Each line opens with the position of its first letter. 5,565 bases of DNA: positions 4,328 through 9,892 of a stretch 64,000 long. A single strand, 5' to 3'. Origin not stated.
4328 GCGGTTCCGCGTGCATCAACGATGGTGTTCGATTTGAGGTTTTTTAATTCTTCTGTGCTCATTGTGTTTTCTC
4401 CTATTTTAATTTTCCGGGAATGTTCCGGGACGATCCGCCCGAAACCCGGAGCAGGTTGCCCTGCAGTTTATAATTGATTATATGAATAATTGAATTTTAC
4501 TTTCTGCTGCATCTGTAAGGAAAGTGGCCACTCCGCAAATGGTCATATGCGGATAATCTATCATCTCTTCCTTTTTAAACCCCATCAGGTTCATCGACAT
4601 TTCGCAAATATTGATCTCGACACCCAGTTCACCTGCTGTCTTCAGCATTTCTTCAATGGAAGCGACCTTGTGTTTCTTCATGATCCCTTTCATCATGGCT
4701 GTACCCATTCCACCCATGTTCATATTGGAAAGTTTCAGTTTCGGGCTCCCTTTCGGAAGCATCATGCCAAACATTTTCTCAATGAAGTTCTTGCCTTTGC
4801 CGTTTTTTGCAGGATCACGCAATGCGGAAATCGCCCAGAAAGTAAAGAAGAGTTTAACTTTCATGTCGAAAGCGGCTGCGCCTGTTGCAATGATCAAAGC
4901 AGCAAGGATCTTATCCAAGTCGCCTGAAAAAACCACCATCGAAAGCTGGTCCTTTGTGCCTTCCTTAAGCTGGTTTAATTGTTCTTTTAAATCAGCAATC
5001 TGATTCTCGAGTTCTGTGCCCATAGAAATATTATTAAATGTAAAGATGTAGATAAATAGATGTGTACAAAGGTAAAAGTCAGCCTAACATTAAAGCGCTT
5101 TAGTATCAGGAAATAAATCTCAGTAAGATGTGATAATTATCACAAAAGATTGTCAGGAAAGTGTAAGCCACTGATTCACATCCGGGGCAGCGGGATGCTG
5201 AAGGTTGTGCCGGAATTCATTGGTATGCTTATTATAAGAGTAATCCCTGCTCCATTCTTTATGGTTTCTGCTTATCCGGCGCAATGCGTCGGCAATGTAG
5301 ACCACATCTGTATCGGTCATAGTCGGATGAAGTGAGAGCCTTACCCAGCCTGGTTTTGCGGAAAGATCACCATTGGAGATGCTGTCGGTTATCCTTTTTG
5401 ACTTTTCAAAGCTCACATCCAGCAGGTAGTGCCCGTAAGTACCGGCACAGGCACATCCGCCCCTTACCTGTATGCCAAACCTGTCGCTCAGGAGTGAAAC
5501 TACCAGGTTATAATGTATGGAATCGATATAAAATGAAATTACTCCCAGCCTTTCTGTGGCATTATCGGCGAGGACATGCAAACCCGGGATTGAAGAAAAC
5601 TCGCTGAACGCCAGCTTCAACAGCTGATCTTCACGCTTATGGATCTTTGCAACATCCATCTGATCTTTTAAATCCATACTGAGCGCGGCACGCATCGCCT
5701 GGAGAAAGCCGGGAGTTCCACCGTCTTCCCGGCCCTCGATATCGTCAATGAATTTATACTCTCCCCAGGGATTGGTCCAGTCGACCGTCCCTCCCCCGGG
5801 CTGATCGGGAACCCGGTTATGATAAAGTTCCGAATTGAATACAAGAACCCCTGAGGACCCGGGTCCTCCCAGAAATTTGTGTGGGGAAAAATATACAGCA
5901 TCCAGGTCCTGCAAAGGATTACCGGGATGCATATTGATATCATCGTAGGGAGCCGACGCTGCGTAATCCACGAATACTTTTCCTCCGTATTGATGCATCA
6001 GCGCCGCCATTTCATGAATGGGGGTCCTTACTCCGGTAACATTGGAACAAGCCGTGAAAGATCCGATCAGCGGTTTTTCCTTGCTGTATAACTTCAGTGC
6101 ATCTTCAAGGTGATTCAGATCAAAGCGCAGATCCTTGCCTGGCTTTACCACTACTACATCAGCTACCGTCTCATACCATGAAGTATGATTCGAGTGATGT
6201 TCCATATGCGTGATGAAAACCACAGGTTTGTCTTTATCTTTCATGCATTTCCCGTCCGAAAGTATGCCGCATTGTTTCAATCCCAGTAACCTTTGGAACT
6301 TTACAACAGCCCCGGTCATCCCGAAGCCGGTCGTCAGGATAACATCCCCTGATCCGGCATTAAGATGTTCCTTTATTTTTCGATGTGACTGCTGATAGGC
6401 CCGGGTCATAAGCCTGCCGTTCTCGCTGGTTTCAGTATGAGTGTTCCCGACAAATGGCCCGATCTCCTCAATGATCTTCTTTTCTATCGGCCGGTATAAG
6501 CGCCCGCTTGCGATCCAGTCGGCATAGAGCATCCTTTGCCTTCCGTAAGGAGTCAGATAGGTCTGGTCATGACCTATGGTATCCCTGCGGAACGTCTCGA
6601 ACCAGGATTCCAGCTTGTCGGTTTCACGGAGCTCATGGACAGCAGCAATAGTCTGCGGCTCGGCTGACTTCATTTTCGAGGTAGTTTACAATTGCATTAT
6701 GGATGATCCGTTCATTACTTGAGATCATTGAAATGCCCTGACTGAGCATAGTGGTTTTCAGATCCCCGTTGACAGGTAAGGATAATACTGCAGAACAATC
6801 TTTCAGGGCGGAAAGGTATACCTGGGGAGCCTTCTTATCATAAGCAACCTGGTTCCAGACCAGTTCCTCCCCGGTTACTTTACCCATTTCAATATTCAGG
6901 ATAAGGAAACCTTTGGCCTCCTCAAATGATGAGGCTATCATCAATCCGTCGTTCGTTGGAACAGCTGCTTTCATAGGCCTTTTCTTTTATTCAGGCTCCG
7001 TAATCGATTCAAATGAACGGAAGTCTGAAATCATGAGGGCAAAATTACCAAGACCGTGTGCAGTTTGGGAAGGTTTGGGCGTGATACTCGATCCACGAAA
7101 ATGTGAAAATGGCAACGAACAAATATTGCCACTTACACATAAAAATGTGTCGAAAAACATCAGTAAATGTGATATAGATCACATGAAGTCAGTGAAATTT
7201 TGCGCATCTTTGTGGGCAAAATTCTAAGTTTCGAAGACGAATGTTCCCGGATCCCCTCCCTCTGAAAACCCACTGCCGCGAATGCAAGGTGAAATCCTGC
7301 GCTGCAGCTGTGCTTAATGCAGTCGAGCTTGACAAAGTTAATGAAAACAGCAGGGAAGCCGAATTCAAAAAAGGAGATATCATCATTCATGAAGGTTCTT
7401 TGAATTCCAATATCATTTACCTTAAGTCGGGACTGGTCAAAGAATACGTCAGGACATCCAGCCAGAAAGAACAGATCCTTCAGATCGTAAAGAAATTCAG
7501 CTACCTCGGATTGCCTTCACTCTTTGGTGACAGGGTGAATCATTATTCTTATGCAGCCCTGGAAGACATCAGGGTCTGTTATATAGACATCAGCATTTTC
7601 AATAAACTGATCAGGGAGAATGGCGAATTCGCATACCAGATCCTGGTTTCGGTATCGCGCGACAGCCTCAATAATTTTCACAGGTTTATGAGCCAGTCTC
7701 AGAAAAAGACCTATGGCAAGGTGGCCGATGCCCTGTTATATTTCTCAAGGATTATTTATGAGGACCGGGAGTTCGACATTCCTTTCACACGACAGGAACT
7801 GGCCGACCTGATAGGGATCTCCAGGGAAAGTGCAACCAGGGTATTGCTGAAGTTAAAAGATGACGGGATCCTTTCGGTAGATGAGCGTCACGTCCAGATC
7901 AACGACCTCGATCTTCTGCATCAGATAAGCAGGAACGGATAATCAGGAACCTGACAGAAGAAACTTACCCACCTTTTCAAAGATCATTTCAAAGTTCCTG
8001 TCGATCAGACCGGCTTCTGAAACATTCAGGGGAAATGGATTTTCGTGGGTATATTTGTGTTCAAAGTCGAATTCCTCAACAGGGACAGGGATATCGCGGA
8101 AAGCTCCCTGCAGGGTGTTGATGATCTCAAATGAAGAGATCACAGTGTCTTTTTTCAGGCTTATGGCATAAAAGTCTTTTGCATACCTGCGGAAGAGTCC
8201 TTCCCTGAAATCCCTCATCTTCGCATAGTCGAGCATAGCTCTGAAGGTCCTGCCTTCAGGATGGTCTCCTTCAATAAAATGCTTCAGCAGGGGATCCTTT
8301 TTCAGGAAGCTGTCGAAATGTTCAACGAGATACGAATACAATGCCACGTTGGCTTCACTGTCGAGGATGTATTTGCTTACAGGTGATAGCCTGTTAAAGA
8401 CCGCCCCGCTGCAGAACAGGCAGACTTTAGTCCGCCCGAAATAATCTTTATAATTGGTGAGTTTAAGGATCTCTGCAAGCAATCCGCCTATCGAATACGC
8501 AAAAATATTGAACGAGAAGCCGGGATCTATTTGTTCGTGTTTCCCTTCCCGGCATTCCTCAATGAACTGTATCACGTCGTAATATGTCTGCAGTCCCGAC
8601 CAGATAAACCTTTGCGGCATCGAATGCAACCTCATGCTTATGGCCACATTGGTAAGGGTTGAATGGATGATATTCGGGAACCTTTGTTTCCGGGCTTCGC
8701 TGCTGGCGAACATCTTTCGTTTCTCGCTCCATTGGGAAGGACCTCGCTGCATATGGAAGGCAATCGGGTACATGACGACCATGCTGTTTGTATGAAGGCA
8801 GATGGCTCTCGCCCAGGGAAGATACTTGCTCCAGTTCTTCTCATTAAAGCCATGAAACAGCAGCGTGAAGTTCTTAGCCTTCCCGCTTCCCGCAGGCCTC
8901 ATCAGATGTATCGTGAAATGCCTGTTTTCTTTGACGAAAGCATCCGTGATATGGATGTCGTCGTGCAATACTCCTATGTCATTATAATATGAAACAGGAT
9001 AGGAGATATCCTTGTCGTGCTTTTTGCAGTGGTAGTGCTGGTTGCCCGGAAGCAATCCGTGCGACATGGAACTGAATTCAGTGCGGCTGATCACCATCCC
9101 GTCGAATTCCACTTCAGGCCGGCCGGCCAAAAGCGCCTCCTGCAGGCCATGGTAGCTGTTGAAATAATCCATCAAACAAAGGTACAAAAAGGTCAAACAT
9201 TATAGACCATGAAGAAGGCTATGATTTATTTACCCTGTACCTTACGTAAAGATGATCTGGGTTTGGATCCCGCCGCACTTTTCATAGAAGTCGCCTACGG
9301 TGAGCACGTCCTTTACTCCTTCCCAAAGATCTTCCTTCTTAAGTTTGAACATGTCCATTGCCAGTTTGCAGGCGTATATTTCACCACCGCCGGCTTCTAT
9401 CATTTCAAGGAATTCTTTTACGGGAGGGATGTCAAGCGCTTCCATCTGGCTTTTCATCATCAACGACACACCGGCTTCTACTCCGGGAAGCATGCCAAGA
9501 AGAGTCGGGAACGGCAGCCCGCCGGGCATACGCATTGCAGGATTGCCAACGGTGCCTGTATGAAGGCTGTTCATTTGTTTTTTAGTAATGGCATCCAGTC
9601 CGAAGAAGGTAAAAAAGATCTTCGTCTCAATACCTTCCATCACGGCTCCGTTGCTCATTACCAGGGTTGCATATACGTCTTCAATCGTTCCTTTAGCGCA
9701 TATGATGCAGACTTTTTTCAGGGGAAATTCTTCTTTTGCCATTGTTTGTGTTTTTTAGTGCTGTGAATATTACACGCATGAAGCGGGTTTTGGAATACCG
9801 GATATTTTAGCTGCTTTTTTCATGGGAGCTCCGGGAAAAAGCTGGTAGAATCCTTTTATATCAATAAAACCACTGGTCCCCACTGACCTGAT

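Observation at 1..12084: FNR-associated island combining Hdr-like flavoproteins with a complete set of sulfur-carrier proteins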

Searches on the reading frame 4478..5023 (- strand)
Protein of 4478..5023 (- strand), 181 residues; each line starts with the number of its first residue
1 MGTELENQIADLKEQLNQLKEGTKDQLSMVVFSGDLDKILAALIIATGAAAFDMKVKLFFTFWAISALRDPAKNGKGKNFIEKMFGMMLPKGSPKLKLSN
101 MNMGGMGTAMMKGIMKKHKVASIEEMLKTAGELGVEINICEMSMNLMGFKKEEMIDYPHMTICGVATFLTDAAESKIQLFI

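Call 6: search_protein_families(library=pfam, proteins=[window:4478-5023:-], max_evalue=0.01)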
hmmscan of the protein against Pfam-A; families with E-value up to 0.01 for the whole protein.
window:4478-5023:- (181 aa): 2 families
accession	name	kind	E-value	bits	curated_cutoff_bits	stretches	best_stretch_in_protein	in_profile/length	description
PF13686.11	DrsE_2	-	4.9e-51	173.2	25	1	24-180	2-156/156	DsrE/DsrF/DrsH-like family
PF02635.20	DsrE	-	7e-07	29.9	22.7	1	119-170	56-105/116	DsrE/DsrF-like family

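Call 8: search_protein_families(library=ncbifam, proteins=[window:4478-5023:-], max_evalue=0.001)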
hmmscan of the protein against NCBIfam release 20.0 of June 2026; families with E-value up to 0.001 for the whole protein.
window:4478-5023:- (181 aa): 1 family
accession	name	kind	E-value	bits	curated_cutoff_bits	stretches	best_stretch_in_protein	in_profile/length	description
NF047629.1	SulfCarrDsrE2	equivalog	1.6e-19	70.7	210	1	25-181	4-159/159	sulfur carrier protein DsrE2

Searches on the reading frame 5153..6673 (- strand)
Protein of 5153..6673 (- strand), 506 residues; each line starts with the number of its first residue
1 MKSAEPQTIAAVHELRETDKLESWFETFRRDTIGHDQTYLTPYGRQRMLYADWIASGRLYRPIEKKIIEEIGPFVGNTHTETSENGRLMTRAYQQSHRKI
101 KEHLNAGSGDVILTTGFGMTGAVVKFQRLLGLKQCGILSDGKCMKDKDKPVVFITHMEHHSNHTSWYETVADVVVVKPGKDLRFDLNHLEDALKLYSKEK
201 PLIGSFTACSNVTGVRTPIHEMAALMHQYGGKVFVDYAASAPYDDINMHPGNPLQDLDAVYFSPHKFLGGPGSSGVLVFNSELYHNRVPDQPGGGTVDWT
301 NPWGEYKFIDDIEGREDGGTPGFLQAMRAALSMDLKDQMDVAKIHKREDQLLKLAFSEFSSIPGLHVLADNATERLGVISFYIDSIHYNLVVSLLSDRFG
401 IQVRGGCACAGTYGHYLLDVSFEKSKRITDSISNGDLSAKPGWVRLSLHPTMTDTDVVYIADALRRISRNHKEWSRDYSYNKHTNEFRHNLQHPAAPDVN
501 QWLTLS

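Call 6: search_protein_families(library=pfam, proteins=[window:5153-6673:-], max_evalue=0.01)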
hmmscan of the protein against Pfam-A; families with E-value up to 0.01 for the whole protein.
window:5153-6673:- (506 aa): 1 family
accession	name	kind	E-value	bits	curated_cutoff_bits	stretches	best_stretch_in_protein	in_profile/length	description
PF00266.25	Aminotran_5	-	6.6e-44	150.8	21.5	1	52-457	4-368/371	Aminotransferase class-V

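Call 8: search_protein_families(library=ncbifam, proteins=[window:5153-6673:-], max_evalue=0.001)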
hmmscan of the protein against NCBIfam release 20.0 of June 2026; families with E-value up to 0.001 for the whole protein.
window:5153-6673:- (506 aa): 11 families
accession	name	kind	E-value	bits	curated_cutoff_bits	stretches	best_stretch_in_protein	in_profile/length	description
TIGR01979.1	sufS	subfamily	2e-38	132.3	475.1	1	77-411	48-363/403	SufS family cysteine desulfurase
NF006791.0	PRK09295.1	equivalog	6.9e-26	91.2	661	1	152-411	116-366/406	cysteine desulfurase SufS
NF041166.1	f2_encap_cargo1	exception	1.8e-23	83.5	800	1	90-410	288-587/623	family 2A encapsulin nanocompartment cargo protein cysteine desulfurase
TIGR01977.1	am_tr_V_EF2568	hypoth_equivalog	3.5e-19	69.1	377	1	147-410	84-338/376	cysteine desulfurase family protein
NF008126.0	PRK10874.1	equivalog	9.6e-19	67.8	607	1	76-411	48-360/401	cysteine desulfurase CsdA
TIGR03392.1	FeS_syn_CsdA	equivalog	2.9e-17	62.9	493.6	1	76-411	45-357/398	cysteine desulfurase CsdA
TIGR01976.1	am_tr_V_VC1184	hypoth_equivalog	3e-15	56.4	352.35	1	86-288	56-240/401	cysteine desulfurase-like protein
NF040779.1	Sec_lyase_SclA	exception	4.4e-11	42.3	525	1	153-411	89-339/378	selenocysteine lyase SclA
TIGR03402.1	FeS_nifS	equivalog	7.6e-07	28.2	530.75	1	63-277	11-208/379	cysteine desulfurase NifS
TIGR03235.1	DNA_S_dndA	equivalog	3.8e-06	26.4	480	1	63-282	14-215/353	cysteine desulfurase DndA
TIGR04343.1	egtE_PLP_lyase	equivalog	4.5e-06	25.7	400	1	171-294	117-230/370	ergothioneine biosynthesis PLP-dependent enzyme EgtE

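Call 40: search_solved_structures(query=window:5153-6673:-, max_evalue=0.00001, show_alignments=1)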
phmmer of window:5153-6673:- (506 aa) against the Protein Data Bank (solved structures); distinct sequences matched with E-value up to 0.00001: 43.
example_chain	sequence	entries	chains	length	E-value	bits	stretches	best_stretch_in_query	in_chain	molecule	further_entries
5j8q_A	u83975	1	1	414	4.3e-26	94.9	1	48-415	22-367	Cysteine desulfurase SufS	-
5xt5_A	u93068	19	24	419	4.4e-26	94.8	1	48-414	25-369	Cysteine desulfurase SufS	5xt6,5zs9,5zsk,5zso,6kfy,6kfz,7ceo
7e6d_A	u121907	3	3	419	4.6e-26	94.8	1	48-414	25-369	Cysteine desulfurase SufS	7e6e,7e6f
8d8s_A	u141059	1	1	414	1.6e-25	92.9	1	46-414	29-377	Cysteine desulfurase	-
7e6a_A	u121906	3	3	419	5.5e-25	91.2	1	48-411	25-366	Cysteine desulfurase SufS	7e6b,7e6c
7ceq_A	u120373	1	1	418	1e-24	90.3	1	48-415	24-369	Cysteine desulfurase SufS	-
7cer_A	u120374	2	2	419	1.1e-24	90.3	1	48-414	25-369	Cysteine desulfurase SufS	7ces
7rrn_A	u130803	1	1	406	1.3e-21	80.1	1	152-412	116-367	Cysteine desulfurase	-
7ruj_A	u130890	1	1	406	1.3e-21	80.1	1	152-412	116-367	Cysteine desulfurase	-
9ddd_A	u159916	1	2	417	1.3e-21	80.1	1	84-410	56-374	Probable cysteine desulfurase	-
1i29_A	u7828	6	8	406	1.3e-21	80.1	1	152-412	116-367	CSDB | Selenocysteine lyase | Cysteine desulfurase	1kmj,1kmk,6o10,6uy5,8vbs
6ndn_A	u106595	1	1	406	1.3e-21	80.1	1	152-412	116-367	Cysteine desulfurase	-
7rw3_A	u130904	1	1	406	1.3e-21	80.1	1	152-412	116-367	Cysteine desulfurase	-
5db5_A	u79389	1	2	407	1.3e-21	80.1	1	152-412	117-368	Cysteine desulfurase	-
8odq_B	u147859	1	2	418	1.3e-21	80.1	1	84-410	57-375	Cysteine desulfurase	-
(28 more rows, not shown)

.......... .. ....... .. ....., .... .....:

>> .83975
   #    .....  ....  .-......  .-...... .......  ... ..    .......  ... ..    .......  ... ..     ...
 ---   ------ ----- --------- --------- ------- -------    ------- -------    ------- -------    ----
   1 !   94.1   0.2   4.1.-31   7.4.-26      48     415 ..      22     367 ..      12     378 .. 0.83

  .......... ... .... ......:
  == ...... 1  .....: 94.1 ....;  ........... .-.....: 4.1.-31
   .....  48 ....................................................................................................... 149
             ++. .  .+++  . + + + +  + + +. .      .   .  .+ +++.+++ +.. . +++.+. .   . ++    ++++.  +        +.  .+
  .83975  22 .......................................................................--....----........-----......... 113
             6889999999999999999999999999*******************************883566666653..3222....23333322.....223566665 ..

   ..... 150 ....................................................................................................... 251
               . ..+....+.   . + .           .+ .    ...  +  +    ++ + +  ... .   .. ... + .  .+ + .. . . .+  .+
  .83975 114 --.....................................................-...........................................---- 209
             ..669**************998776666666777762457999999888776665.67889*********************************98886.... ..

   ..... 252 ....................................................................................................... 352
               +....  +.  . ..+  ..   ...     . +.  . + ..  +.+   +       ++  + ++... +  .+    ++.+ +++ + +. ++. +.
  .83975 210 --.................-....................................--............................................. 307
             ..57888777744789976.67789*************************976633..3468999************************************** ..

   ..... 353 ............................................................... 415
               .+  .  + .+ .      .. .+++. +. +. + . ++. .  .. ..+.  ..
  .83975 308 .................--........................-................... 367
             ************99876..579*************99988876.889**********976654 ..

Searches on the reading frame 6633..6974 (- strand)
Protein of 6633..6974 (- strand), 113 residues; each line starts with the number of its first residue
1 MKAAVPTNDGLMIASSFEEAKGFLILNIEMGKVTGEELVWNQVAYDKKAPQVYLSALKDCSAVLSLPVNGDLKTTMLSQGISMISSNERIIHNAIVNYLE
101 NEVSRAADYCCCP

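Call 6: search_protein_families(library=pfam, proteins=[window:6633-6974:-], max_evalue=0.01)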
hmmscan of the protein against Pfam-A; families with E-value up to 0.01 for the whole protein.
window:6633-6974:- (113 aa): 1 family
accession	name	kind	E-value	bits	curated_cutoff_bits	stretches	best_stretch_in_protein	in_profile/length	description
PF02579.22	Nitro_FeMo-Co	-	0.00054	20.7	26.3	1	10-99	2-93/94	Dinitrogenase iron-molybdenum cofactor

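Call 8: search_protein_families(library=ncbifam, proteins=[window:6633-6974:-], max_evalue=0.001)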
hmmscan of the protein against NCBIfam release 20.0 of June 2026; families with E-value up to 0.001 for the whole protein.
window:6633-6974:- (113 aa): 1 family
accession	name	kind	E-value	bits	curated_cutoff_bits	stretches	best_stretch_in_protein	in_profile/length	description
NF041136.1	MrpORP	equivalog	0.00025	20.4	450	1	1-102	265-364/365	iron-sulfur cluster carrier protein MrpORP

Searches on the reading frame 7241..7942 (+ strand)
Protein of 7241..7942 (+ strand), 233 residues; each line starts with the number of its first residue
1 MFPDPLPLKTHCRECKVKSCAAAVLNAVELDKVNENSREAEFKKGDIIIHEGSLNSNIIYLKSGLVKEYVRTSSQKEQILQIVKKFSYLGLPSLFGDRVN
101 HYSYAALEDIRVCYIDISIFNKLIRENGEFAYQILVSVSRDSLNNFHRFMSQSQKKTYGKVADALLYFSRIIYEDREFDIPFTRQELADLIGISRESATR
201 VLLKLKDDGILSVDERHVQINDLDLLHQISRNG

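Call 6: search_protein_families(library=pfam, proteins=[window:7241-7942:+], max_evalue=0.01)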
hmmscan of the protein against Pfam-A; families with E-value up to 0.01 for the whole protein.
window:7241-7942:+ (233 aa): 4 families
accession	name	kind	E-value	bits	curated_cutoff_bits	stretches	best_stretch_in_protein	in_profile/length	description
PF13545.12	HTH_Crp_2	-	3.2e-16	59.5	27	1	160-228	2-69/70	Crp-like helix-turn-helix domain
PF00027.35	cNMP_binding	-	1.9e-14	53.8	27.5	1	41-127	3-89/89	Cyclic nucleotide-binding domain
PF00325.26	Crp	-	1.1e-08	35.1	21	1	181-210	2-31/32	Bacterial regulatory proteins, crp family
PF25213.1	HVO_A0261_N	-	0.0057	16.9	35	0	181-214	24-57/86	HVO_A0261 N-terminal domain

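Call 8: search_protein_families(library=ncbifam, proteins=[window:7241-7942:+], max_evalue=0.001)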
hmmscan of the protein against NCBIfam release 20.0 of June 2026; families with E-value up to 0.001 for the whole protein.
window:7241-7942:+ (233 aa): 10 families
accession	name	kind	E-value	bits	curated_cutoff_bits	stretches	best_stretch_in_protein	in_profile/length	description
NF008365.0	PRK11161.1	subfamily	2.5e-19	69.6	228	1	10-230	18-243/250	fumarate/nitrate reduction transcriptional regulator Fnr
NF045989.1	TransRegFnrLRhodb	equivalog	5.7e-16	58.5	300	1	9-228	7-233/245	transcriptional regulator FnrL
NF008732.0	PRK11753.1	equivalog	3.6e-14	52.8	266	1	29-218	15-208/214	cAMP-activated global transcriptional regulator CRP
NF050806.1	TransRegFixKCaul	equivalog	2.5e-12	46.5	300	1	38-228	24-212/215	transcriptional regulator FixK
NF006901.0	PRK09392.1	equivalog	5.2e-12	45.6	211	1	29-230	22-221/236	transcriptional activator FtrB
NF007707.0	PRK10402.1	subfamily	1.2e-07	31.6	180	1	30-230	24-218/226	transcriptional regulator YeiL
NF010499.0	PRK13918.1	equivalog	6.5e-07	29.1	274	1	41-231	16-202/205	CRP/FNR family transcriptional regulator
TIGR03697.1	NtcA_cyano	equivalog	2.5e-05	24.1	244.95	1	46-222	2-184/193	global nitrogen regulator NtcA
NF053664.1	TransRegPtrACyano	equivalog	0.00059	19.2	300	0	178-220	147-190/196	Crp/Fnr family transcriptional regulator PtrA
NF041163.2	encap_f2b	equivalog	0.00059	19.1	400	1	28-134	86-193/450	family 2B encapsulin nanocompartment shell protein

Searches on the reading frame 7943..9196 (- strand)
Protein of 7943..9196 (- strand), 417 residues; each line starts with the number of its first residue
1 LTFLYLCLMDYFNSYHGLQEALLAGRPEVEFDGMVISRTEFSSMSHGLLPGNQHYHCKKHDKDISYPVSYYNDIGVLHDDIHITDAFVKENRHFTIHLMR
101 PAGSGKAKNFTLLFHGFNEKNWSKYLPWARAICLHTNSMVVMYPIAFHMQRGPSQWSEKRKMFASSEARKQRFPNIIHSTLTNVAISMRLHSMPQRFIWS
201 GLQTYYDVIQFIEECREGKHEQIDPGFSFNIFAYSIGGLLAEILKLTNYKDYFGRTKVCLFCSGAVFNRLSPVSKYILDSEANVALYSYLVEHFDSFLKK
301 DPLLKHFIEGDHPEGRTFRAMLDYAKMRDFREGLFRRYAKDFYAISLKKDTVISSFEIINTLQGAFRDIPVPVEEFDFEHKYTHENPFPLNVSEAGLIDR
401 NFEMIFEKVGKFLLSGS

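Call 6: search_protein_families(library=pfam, proteins=[window:7943-9196:-], max_evalue=0.01)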
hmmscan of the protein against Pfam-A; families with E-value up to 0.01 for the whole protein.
window:7943-9196:- (417 aa): 1 family
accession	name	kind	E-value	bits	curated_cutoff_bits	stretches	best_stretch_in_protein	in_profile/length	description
PF19519.4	DUF6051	-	1.8e-106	357.1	27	1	9-413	1-405/406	Family of unknown function (DUF6051)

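Call 8: search_protein_families(library=ncbifam, proteins=[window:7943-9196:-], max_evalue=0.001)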
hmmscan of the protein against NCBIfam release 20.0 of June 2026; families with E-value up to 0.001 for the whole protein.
window:7943-9196:- (417 aa): 0 families

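Call 80: search_protein_families(library=ncbifam, proteins=[window:7943-9196:-], max_evalue=0.01)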
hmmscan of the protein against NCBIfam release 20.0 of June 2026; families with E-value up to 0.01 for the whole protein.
window:7943-9196:- (417 aa): 0 families

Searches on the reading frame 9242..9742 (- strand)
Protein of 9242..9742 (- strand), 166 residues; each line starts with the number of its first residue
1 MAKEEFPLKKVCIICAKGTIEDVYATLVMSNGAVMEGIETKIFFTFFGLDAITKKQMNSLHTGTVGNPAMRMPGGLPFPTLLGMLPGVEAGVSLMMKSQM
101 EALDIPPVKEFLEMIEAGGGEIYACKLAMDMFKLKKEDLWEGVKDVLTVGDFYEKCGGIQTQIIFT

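Call 6: search_protein_families(library=pfam, proteins=[window:9242-9742:-], max_evalue=0.01)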
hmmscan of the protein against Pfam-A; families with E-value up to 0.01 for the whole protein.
window:9242-9742:- (166 aa): 2 families
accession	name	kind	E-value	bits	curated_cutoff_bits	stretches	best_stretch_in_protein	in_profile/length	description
PF13686.11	DrsE_2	-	1.4e-27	97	25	1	9-156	3-148/156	DsrE/DsrF/DrsH-like family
PF02635.20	DsrE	-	4.7e-06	27.2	22.7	1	90-144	41-96/116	DsrE/DsrF-like family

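Call 8: search_protein_families(library=ncbifam, proteins=[window:9242-9742:-], max_evalue=0.001)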
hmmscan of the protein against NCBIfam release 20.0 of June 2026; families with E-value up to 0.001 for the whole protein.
window:9242-9742:- (166 aa): 1 family
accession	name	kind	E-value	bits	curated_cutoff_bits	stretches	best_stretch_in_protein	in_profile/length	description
NF047629.1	SulfCarrDsrE2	equivalog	1.7e-27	96.6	210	1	8-144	3-139/159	sulfur carrier protein DsrE2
